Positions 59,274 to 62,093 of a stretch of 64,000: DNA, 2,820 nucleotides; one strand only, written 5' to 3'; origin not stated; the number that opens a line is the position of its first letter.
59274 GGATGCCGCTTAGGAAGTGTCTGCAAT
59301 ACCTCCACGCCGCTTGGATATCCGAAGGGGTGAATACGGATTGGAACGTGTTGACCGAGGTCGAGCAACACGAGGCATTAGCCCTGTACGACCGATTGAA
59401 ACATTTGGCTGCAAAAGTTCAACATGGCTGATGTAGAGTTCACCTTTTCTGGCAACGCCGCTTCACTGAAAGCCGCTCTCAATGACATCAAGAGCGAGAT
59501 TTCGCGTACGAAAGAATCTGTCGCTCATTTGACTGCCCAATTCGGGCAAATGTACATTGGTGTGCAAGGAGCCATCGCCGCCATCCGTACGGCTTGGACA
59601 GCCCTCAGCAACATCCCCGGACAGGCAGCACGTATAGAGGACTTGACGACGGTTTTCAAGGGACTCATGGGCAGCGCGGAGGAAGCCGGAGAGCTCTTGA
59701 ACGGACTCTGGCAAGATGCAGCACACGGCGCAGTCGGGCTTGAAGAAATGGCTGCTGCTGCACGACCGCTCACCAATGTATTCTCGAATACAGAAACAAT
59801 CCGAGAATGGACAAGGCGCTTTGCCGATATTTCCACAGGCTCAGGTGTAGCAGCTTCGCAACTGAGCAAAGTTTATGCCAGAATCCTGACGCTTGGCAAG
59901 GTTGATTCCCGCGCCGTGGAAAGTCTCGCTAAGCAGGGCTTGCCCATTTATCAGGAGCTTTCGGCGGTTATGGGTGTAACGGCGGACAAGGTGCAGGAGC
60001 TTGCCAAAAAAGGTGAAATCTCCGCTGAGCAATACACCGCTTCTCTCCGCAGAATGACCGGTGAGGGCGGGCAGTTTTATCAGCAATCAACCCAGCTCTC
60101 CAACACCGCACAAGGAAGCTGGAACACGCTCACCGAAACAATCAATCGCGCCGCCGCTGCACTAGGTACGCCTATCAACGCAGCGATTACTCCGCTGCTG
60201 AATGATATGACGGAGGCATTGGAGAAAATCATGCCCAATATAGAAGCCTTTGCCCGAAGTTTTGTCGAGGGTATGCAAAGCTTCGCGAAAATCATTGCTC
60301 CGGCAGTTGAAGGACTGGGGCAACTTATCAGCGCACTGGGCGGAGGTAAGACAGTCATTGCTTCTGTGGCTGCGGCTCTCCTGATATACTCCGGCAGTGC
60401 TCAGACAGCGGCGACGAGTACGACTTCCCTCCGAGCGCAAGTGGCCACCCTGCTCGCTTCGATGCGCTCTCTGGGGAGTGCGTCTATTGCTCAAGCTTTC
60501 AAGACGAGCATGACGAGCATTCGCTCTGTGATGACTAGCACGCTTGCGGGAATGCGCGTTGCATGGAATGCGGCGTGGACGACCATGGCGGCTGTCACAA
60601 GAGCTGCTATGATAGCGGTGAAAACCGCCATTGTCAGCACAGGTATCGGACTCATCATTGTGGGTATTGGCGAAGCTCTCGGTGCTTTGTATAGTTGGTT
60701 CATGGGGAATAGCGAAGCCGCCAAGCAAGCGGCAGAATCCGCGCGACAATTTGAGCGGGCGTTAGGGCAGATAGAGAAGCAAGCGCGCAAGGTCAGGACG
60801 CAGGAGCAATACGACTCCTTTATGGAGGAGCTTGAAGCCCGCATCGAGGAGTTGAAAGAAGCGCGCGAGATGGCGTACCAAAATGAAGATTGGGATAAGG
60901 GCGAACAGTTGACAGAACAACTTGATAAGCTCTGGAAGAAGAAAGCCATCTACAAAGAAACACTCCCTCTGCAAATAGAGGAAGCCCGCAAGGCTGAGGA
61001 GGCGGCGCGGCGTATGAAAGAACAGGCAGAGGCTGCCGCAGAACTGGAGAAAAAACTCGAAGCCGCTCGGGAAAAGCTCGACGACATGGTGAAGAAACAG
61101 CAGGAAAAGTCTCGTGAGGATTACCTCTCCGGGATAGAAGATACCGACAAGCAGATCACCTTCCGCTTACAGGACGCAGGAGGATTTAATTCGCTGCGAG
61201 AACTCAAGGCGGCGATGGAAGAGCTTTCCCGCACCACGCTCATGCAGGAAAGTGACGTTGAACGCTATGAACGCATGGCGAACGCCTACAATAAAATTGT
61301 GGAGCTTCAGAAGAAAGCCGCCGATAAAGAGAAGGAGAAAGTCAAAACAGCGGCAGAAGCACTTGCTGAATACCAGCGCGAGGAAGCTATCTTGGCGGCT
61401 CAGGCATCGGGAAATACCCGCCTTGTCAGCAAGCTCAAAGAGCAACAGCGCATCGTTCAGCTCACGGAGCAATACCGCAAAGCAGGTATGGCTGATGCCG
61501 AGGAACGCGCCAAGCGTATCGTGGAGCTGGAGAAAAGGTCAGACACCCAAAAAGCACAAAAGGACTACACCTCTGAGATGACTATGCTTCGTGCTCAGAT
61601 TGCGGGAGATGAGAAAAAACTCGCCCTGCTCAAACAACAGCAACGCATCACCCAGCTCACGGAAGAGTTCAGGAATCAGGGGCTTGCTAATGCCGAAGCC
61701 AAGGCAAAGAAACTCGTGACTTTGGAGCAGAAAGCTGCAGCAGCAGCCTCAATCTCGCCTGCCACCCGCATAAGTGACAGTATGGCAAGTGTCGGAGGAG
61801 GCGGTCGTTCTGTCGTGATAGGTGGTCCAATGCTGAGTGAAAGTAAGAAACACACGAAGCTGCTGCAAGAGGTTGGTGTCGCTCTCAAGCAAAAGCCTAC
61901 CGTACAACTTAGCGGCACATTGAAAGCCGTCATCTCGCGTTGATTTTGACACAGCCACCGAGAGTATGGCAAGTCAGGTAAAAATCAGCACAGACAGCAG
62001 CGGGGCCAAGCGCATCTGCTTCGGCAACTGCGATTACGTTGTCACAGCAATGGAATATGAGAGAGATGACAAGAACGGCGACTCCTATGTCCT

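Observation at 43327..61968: TTTGACA-N13/14-ATG: a fixed-geometry element in front of late prophage genes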

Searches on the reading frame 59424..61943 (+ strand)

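Call 13: search_protein_families(library=phrogs, proteins=[window:59424-61943:+], max_evalue=0.001)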
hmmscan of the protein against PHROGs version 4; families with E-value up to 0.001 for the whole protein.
window:59424-61943:+ (839 aa): 8 families
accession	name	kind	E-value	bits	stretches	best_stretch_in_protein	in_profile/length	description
phrog_1686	-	tail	2e-27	96.5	1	16-769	77-796/1224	tail length tape measure protein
phrog_9959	-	tail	2.1e-13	49.8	1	9-392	13-380/1708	tail length tape measure protein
phrog_991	-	tail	6e-09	35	1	74-443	384-737/1966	tail length tape measure protein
phrog_2335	-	tail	6.1e-09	35.4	1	182-771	616-1221/1536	tail length tape measure protein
phrog_16277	-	tail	1.1e-08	33.6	1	34-465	208-630/1851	tail length tape measure protein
phrog_167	-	tail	1.2e-08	34.2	1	12-422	313-709/1555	tail length tape measure protein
phrog_10780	-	tail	1.8e-06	26.9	1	103-450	154-469/1694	tail length tape measure protein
phrog_339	-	tail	5.5e-06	25.9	1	168-773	184-803/1123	tail length tape measure protein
